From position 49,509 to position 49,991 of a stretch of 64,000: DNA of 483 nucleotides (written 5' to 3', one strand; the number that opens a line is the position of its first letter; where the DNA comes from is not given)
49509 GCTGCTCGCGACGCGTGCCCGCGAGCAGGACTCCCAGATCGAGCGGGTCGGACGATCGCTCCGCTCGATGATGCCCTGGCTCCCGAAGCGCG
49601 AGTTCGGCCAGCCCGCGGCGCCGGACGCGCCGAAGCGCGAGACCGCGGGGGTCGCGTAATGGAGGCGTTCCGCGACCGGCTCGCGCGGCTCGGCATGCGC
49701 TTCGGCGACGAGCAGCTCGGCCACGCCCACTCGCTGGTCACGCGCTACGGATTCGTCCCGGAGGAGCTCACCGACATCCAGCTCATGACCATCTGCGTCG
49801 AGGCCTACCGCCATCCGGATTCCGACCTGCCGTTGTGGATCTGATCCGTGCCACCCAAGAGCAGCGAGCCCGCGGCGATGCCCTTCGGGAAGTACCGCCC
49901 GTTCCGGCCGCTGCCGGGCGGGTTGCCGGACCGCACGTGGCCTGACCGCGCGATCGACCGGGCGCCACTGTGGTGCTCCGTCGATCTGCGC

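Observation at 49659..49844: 61-aa ORF translationally coupled between ilvC and leuA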

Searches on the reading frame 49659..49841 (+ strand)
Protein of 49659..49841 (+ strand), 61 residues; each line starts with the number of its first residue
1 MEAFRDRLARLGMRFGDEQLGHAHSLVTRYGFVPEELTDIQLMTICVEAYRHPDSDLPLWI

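Call 6: search_protein_families(library=pfam, proteins=[window:49659-49841:+], max_evalue=1)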
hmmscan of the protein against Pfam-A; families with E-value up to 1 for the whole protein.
seq(61 aa): 0 families

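Call 7: search_protein_families(library=ncbifam, proteins=[window:49659-49841:+], max_evalue=1)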
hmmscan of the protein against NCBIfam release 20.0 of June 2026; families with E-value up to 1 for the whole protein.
seq(61 aa): 1 family
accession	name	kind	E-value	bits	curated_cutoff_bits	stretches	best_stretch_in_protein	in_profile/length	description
TIGR00973.1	leuA_bact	equivalog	0.2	10.1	598.7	1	2-55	332-385/494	2-isopropylmalate synthase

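Call 9: find_homologous_proteins(query=window:49659-49841:+, max_evalue=0.01)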
Query seq(61 aa) (61 aa): 58 proteins with E <= 0.01 among 58 candidates.
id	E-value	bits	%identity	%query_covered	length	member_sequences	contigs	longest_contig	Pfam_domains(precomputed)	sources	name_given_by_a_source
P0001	2.1e-32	127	97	100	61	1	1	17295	-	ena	-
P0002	1.4e-31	124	92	98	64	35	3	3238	-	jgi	jgi:hypothetical protein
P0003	5.7e-31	122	90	100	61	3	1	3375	-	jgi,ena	-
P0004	7.4e-31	122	89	100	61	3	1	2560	-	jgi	jgi:hypothetical protein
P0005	2.0e-30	121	90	98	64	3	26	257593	-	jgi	jgi:hypothetical protein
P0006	5.5e-30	119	87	100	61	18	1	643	-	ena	-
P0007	1.2e-29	118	89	100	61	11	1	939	-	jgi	-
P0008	2.0e-29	118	88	98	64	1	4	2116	-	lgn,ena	-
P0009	4.2e-29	117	85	100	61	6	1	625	-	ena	-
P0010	4.8e-29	116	87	100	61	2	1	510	-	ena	-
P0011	5.0e-29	116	85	100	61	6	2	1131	-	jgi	-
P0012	6.1e-29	116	88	98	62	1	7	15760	-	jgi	jgi:hypothetical protein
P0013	1.1e-28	115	85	100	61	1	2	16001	-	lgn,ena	-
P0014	1.2e-28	115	85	100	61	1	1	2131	-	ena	-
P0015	1.2e-28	115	85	100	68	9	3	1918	-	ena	-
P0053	2.1e-22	96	75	98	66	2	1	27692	-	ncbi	ncbi:MAG: hypothetical protein ABI888_00885 [Chloroflexota bacterium]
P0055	4.5e-21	91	72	100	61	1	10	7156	-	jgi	jgi:hypothetical protein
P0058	5.5e-19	85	75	92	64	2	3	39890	-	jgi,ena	jgi:hypothetical protein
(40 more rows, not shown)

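Call 10: find_encoding_contigs(protein=P0058, flank=6000, max_places=3)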
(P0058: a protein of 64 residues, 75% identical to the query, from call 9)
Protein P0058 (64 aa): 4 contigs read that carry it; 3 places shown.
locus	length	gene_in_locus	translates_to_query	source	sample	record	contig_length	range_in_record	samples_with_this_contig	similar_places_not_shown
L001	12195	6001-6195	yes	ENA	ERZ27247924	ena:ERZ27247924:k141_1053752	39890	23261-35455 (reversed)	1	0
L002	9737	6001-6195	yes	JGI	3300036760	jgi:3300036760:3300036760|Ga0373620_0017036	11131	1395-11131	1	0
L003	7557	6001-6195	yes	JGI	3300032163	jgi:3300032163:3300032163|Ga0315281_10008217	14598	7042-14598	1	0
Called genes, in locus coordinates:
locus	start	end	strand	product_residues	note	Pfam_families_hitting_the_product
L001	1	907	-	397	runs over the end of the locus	PF13393:tRNA-synt_His, PF00587:tRNA-synt_2b (weak)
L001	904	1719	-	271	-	PF00702:Hydrolase, PF13419:HAD_2, PF13242:Hydrolase_like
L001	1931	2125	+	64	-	-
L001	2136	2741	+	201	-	PF13556:HTH_30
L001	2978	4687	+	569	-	PF02776:TPP_enzyme_N, PF00205:TPP_enzyme_M, PF02775:TPP_enzyme_C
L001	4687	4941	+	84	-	PF13710:ACT_5 (weak)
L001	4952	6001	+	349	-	PF00670:AdoHcyase_NAD (weak), PF02826:2-Hacid_dh_C (weak), PF03446:NAD_binding_2 (weak), PF03807:F420_oxidored, PF07991:KARI_N, PF01450:KARI_C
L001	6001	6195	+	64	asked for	-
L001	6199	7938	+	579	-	PF00682:HMGL-like, PF22615:IPMS_D2, PF08502:LeuA_dimer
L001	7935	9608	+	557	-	PF00920:ILVD_EDD_N, PF24877:ILV_EDD_C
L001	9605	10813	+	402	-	PF00155:Aminotran_1_2, PF12897:Asp_aminotransf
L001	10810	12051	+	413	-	PF00291:PALP, PF01842:ACT (weak)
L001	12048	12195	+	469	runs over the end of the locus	PF00330:Aconitase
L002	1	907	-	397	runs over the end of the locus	PF13393:tRNA-synt_His, PF00587:tRNA-synt_2b (weak)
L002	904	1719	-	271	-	PF00702:Hydrolase, PF13419:HAD_2, PF13242:Hydrolase_like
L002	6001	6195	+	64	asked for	-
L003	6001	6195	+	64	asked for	-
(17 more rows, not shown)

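Call 11: find_encoding_contigs(protein=P0053, flank=6000, max_places=2)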
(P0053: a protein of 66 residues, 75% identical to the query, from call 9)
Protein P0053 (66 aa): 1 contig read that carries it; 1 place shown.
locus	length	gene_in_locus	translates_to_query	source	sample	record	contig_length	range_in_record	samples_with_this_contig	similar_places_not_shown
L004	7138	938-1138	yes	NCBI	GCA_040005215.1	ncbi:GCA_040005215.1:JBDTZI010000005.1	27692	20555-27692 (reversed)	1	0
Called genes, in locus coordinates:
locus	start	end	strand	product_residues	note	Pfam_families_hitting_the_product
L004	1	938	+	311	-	PF07991:KARI_N, PF01450:KARI_C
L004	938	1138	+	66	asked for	-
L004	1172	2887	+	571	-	PF00682:HMGL-like, PF22615:IPMS_D2, PF08502:LeuA_dimer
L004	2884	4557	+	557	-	PF00920:ILVD_EDD_N, PF24877:ILV_EDD_C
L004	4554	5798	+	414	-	PF00291:PALP, PF01842:ACT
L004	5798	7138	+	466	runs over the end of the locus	PF00330:Aconitase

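Call 12: find_encoding_contigs(protein=P0055, flank=6000, max_places=3)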
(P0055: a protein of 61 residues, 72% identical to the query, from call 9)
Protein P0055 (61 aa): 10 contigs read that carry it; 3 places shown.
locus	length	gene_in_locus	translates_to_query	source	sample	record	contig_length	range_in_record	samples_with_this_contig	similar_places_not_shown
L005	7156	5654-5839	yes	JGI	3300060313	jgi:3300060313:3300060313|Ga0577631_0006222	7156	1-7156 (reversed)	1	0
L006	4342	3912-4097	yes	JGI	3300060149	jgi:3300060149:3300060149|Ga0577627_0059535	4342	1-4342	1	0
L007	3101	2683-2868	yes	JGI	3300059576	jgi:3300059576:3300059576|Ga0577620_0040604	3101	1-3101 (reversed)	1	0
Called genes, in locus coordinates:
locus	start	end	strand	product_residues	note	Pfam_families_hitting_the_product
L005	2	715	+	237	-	?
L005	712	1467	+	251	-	PF00005:ABC_tran, PF13304:AAA_21 (faint)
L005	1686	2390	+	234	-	PF17853:GGDEF_2 (faint), PF13556:HTH_30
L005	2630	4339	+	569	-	PF02776:TPP_enzyme_N, PF00205:TPP_enzyme_M, PF02775:TPP_enzyme_C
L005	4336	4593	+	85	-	PF13710:ACT_5 (weak)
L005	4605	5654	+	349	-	PF00670:AdoHcyase_NAD (weak), PF02826:2-Hacid_dh_C (weak), PF03446:NAD_binding_2 (weak), PF03807:F420_oxidored, PF07991:KARI_N, PF01450:KARI_C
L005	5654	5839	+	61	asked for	-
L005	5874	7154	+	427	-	?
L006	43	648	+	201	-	PF13556:HTH_30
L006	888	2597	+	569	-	PF02776:TPP_enzyme_N, PF00205:TPP_enzyme_M, PF02775:TPP_enzyme_C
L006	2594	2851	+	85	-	PF13710:ACT_5 (weak)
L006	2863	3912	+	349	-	PF00670:AdoHcyase_NAD (weak), PF02826:2-Hacid_dh_C (weak), PF03446:NAD_binding_2 (weak), PF03807:F420_oxidored, PF07991:KARI_N, PF01450:KARI_C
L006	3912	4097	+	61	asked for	-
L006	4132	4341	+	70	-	?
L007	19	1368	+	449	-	PF00205:TPP_enzyme_M, PF02775:TPP_enzyme_C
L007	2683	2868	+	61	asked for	-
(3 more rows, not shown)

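Call 18: search_solved_structures(query=A1, max_evalue=10, show_alignments=3)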
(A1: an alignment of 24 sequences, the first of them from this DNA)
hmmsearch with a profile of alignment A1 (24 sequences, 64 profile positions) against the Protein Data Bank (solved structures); distinct sequences matched with E-value up to 10: 6.
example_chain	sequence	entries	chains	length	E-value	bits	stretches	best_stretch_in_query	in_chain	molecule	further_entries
8ci5_A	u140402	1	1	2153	0.59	13.3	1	3-32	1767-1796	RNA-directed RNA polymerase L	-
8zno_F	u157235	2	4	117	0.8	12.9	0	3-20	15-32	Cytochrome b-c1 complex subunit 7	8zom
8glt_0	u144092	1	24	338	0.92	12.7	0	9-59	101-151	C3-comp_O32-15, polyalanine model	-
6det_A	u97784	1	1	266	1.3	12.2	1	23-58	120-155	Tv2483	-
1ml5_e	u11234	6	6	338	2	11.7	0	21-50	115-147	50S RIBOSOMAL PROTEIN L3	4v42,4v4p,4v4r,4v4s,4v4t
3ez0_A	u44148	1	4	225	2.1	11.6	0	6-35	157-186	uncharacterized protein with ferritin-like fold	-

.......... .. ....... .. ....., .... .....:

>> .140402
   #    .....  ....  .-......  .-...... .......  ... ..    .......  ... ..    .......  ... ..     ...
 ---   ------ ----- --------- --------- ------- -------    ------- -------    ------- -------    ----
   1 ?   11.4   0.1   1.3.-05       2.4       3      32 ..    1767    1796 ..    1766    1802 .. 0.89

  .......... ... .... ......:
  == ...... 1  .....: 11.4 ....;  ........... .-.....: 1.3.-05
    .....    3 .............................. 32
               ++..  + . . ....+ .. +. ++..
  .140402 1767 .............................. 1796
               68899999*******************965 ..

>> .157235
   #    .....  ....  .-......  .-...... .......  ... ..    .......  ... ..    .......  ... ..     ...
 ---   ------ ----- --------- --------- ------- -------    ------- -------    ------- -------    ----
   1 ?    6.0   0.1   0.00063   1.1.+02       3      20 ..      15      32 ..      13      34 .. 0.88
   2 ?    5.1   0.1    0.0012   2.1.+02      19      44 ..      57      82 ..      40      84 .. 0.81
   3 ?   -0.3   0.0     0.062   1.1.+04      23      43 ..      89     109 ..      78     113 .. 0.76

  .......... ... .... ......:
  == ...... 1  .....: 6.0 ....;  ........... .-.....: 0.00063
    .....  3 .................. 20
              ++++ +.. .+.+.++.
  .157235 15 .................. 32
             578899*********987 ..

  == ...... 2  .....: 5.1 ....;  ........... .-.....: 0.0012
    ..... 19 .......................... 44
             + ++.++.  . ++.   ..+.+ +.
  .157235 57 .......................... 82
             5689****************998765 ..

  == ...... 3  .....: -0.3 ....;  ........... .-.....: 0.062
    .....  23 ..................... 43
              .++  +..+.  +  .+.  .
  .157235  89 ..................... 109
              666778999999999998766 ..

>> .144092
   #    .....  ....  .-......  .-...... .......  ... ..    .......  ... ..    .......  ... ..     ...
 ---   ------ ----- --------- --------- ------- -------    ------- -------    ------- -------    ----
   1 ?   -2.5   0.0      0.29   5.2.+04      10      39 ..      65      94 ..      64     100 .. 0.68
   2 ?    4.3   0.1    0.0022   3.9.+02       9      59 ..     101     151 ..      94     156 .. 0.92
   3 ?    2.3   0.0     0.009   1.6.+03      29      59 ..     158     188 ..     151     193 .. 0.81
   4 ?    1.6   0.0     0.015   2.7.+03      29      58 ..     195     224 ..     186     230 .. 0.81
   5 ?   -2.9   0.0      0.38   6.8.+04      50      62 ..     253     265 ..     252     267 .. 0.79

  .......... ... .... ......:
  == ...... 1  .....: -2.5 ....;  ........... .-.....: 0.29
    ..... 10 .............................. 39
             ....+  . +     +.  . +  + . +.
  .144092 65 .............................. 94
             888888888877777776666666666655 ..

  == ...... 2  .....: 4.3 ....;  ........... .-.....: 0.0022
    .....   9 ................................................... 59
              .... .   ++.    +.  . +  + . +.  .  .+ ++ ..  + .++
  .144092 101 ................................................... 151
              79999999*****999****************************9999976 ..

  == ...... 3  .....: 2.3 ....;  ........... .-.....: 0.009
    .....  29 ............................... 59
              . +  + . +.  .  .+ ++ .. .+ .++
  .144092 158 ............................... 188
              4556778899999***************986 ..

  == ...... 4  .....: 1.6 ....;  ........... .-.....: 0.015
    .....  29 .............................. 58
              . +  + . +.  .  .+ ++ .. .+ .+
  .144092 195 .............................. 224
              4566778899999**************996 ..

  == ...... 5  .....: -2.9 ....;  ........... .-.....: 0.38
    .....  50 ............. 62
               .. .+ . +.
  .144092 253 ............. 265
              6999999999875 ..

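Call 27: predict_structure(alignment_id=A1)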
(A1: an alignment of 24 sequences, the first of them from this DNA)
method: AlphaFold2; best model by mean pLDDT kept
length: 61 residues; sequences in the alignment: 24
mean_pLDDT: 79.0   pTM: 0.62
mean pLDDT of the five models: 79.0, 78.8, 78.3, 76.7, 72.1
residues with pLDDT >= 90: 0; 70-90: 51; 50-70: 4; < 50: 6
segments of 3 or more residues with pLDDT < 50: 58-61
pLDDT, mean of each block of 10 residues (from residue 1): 85 83 86 85 83 54 45
secondary structure, 60 per line:
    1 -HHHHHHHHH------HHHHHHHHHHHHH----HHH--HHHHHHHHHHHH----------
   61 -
elements in order: H2-10 H17-29 H39-50

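Call 29: search_protein_representatives(alignment_id=A1)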
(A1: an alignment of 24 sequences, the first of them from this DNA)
Query: 24 sequences, 64 profile positions. Proteins with E-value up to 0.001 (for the whole library): 41; up to 1e-10: 19; up to 1e-30: 2. The best 41 are listed.
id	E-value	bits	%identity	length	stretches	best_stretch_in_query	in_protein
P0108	2.7e-42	158.6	-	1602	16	16-44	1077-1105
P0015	4.6e-32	125.8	-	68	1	2-64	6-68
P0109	2.0e-24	101.4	-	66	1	3-64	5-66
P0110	5.2e-18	80.8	-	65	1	4-64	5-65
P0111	7.6e-18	80.3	-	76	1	5-58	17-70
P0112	8.7e-18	80.1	-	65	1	3-62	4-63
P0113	4.7e-17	77.8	-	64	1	6-63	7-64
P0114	1.4e-16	76.3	-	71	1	4-58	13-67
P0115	1.9e-15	72.6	-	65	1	4-63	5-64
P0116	2.6e-15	72.2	-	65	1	3-59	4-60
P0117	3.0e-15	72.0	-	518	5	20-44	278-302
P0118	3.1e-14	68.7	-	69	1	2-64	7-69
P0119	6.6e-14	67.7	-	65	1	5-64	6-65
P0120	3.8e-13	65.2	-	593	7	20-44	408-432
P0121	4.9e-13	64.9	-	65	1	5-64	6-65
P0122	6.9e-12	61.2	-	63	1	4-58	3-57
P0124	4.7e-11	58.6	-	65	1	4-58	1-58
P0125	6.0e-11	58.2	-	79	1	5-64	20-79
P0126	2.1e-10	56.4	-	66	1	3-63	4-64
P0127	2.2e-10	56.4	-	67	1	4-64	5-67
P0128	1.4e-09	53.9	-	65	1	3-61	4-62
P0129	2.6e-08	49.8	-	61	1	6-58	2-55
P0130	9.7e-08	47.9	-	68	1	4-58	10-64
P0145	7.9e-04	35.4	-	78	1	4-55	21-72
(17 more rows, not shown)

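Call 34: search_protein_families(library=ncbifam, alignment_id=A2, max_evalue=1)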
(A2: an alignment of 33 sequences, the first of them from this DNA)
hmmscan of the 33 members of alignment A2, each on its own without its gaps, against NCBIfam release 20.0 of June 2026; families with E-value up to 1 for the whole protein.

A. member 1, seq(61 aa): 1 family
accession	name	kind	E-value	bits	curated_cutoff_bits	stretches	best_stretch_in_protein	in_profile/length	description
TIGR00973.1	leuA_bact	equivalog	0.2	10.1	598.7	1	2-55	332-385/494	2-isopropylmalate synthase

B. families by the number of members that match (of 33 scanned): 12 families
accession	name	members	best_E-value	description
TIGR00973.1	leuA_bact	5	3.7e-11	2-isopropylmalate synthase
NF002085.0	PRK00915.1-2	4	6.4e-08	2-isopropylmalate synthase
NF002086.0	PRK00915.1-3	3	6.7e-12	2-isopropylmalate synthase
NF002087.0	PRK00915.1-4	1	1.1e-10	2-isopropylmalate synthase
NF002088.0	PRK00915.1-5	1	1.8e-07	2-isopropylmalate synthase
NF041069.1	IPMS_Sufob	1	8.5e-06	isopropylmalate synthase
TIGR02090.1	LEU1_arch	1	1.2e-05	isopropylmalate/citramalate/homocitrate synthases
TIGR02660.1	nifV_homocitr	1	0.00023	homocitrate synthase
NF002084.0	PRK00915.1-1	1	0.0021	2-isopropylmalate synthase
TIGR03420.1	DnaA_homol_Hda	1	0.025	DnaA regulatory inactivator Hda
TIGR02146.1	LysS_fung_arch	1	0.038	homocitrate synthase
NF006944.0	PRK09426.1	1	0.063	methylmalonyl-CoA mutase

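Call 35: search_solved_structures(query=A2, max_evalue=10, show_alignments=4)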
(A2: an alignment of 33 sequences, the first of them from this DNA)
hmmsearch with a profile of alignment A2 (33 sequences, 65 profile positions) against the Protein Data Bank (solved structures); distinct sequences matched with E-value up to 10: 2.
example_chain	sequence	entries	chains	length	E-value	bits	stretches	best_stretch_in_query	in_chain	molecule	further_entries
3ez0_A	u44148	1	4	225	1.2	12.2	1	7-36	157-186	uncharacterized protein with ferritin-like fold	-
6e1j_A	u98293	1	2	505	1.8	11.7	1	6-43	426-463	2-isopropylmalate synthase, A genome specific 1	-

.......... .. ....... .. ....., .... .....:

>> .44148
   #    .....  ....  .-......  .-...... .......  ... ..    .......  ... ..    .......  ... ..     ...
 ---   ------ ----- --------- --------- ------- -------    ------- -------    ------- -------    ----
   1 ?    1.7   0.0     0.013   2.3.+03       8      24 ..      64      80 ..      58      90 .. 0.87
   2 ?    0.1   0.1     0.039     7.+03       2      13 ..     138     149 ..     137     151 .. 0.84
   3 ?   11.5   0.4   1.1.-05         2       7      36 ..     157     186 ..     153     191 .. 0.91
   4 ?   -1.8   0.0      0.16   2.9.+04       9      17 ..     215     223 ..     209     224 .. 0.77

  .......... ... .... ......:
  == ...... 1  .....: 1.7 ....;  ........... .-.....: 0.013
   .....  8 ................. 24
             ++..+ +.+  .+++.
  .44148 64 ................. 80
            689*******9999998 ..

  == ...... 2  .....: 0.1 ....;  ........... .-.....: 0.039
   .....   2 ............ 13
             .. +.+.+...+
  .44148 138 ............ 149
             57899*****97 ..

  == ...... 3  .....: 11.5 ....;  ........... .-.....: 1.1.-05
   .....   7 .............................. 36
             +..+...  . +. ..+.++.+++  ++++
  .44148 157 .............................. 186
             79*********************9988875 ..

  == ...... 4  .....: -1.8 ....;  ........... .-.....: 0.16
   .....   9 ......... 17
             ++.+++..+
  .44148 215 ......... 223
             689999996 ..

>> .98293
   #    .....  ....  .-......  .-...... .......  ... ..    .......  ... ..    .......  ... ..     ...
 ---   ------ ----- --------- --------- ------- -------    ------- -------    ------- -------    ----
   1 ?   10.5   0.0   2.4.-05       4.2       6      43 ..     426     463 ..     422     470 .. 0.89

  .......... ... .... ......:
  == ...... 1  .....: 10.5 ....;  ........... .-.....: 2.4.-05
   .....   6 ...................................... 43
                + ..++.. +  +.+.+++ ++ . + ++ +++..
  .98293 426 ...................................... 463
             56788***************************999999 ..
